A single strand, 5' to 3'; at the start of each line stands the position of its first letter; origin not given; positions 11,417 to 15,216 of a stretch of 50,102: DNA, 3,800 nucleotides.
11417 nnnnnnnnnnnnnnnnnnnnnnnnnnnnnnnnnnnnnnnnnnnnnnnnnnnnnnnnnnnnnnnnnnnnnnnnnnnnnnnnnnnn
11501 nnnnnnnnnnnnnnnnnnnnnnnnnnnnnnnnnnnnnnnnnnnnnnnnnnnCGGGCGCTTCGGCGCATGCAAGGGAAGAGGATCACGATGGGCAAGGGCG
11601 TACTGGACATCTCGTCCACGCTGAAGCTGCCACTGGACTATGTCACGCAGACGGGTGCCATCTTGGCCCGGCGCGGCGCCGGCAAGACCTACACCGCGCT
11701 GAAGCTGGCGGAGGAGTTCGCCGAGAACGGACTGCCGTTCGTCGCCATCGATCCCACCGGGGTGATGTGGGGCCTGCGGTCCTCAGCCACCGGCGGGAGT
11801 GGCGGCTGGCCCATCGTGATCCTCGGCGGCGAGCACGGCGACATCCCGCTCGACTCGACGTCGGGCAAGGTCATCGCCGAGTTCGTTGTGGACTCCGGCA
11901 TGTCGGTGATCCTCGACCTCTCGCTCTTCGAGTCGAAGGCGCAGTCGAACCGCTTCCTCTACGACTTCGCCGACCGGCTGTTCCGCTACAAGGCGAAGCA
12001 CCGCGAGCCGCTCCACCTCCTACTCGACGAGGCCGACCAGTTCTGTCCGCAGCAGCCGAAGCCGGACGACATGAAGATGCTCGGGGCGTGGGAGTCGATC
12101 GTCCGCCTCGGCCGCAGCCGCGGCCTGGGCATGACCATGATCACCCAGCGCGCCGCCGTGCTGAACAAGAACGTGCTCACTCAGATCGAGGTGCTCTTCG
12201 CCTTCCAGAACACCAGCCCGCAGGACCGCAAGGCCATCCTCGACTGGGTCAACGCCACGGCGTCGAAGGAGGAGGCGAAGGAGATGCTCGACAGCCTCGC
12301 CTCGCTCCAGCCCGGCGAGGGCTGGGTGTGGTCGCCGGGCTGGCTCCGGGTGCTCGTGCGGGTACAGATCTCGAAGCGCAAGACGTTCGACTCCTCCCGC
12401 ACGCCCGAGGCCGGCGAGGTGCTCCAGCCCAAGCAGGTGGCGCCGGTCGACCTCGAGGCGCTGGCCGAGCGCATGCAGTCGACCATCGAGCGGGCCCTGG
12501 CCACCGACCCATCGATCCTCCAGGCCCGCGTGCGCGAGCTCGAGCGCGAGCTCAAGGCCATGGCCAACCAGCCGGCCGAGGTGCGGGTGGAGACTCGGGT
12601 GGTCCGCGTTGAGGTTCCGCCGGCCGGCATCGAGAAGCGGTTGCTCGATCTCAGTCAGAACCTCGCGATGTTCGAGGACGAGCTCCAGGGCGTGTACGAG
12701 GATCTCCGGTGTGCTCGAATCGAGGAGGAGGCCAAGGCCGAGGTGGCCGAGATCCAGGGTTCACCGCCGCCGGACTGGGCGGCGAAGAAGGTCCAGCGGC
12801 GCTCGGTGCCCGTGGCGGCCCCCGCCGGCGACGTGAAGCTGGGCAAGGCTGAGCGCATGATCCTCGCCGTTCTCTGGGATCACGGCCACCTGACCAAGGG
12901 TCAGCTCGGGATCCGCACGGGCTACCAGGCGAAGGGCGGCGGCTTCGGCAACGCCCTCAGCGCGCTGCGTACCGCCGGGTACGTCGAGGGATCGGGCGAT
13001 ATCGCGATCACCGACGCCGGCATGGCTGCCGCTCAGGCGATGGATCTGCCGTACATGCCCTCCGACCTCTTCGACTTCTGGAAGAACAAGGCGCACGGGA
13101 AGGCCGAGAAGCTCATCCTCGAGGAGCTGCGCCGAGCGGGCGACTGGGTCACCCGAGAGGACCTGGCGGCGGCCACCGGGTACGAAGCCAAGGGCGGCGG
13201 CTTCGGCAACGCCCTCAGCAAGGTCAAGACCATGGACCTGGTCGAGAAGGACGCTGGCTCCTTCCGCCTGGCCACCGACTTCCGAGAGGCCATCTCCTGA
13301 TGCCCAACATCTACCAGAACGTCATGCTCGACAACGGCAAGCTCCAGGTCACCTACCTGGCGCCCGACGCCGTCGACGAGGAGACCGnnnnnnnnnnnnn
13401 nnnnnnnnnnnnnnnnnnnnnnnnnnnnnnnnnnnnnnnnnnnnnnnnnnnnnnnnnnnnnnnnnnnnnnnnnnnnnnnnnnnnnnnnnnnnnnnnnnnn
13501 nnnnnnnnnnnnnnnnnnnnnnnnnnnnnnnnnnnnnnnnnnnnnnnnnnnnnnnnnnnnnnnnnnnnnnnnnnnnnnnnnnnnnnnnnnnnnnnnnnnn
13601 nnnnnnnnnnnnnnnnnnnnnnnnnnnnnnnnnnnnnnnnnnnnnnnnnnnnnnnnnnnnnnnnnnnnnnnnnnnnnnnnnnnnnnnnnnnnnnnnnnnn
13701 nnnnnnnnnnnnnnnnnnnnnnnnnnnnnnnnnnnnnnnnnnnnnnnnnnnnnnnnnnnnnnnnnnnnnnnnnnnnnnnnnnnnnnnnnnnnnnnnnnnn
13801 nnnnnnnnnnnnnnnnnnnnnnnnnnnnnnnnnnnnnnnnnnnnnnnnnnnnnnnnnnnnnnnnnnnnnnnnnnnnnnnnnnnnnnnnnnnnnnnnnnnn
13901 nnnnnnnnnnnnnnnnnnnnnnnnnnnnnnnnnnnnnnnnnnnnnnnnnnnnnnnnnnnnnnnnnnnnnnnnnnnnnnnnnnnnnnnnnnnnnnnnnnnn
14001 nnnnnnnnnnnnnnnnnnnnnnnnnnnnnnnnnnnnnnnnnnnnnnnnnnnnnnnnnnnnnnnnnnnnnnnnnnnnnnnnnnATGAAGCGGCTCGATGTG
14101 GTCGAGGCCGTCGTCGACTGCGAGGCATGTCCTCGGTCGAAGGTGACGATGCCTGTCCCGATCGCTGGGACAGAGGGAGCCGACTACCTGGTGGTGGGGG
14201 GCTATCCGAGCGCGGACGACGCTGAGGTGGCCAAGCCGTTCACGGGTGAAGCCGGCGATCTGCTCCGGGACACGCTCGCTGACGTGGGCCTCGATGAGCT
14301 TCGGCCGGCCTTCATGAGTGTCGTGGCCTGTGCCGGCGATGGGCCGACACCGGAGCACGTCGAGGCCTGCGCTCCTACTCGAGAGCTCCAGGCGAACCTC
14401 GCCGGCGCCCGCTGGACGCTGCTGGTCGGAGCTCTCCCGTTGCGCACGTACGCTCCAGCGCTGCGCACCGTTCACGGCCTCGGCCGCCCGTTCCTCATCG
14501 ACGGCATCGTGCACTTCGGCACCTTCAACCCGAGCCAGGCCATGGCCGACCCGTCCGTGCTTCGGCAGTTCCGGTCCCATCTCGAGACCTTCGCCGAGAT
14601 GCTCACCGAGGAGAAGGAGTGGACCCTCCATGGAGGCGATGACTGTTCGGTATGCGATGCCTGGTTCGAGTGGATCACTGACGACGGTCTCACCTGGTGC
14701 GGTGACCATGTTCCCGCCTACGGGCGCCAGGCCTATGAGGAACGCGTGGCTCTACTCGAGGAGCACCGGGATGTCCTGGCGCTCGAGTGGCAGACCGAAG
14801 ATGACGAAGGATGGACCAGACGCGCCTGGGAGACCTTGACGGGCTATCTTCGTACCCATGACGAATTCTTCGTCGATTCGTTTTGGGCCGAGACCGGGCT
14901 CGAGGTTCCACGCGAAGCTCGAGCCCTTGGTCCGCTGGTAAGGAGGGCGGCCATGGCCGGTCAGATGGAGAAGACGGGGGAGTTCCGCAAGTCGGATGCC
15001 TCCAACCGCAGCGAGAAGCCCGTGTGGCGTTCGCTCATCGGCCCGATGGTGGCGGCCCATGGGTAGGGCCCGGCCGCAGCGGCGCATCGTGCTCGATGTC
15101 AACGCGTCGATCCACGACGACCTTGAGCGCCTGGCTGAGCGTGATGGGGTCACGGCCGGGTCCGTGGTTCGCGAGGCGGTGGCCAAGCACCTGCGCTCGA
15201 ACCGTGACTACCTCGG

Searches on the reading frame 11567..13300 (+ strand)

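Call 60: search_protein_families(library=pfam, proteins=[window:11567-13300:+], max_evalue=0.001)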
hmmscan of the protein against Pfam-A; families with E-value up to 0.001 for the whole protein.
window:11567-13300:+ (577 aa): 3 families
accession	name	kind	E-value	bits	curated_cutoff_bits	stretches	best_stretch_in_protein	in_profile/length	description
PF05872.18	HerA_C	-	3.7e-10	39.5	22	1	151-253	261-360/502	Helicase HerA-like C-terminal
PF12846.13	AAA_10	-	3.2e-05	23.6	27.5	1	176-245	263-333/362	AAA-like domain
PF01935.23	DUF87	-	0.00017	22.2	23.2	1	19-65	14-62/220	Helicase HerA, central domain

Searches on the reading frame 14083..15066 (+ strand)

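Call 60: search_protein_families(library=pfam, proteins=[window:14083-15066:+], max_evalue=0.001)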
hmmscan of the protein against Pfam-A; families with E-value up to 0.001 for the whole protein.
window:14083-15066:+ (327 aa): 1 family
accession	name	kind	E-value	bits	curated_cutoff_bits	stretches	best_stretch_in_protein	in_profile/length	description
PF03167.25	UDG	-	3.2e-12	47.2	24.3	1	30-161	5-129/141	Uracil DNA glycosylase superfamily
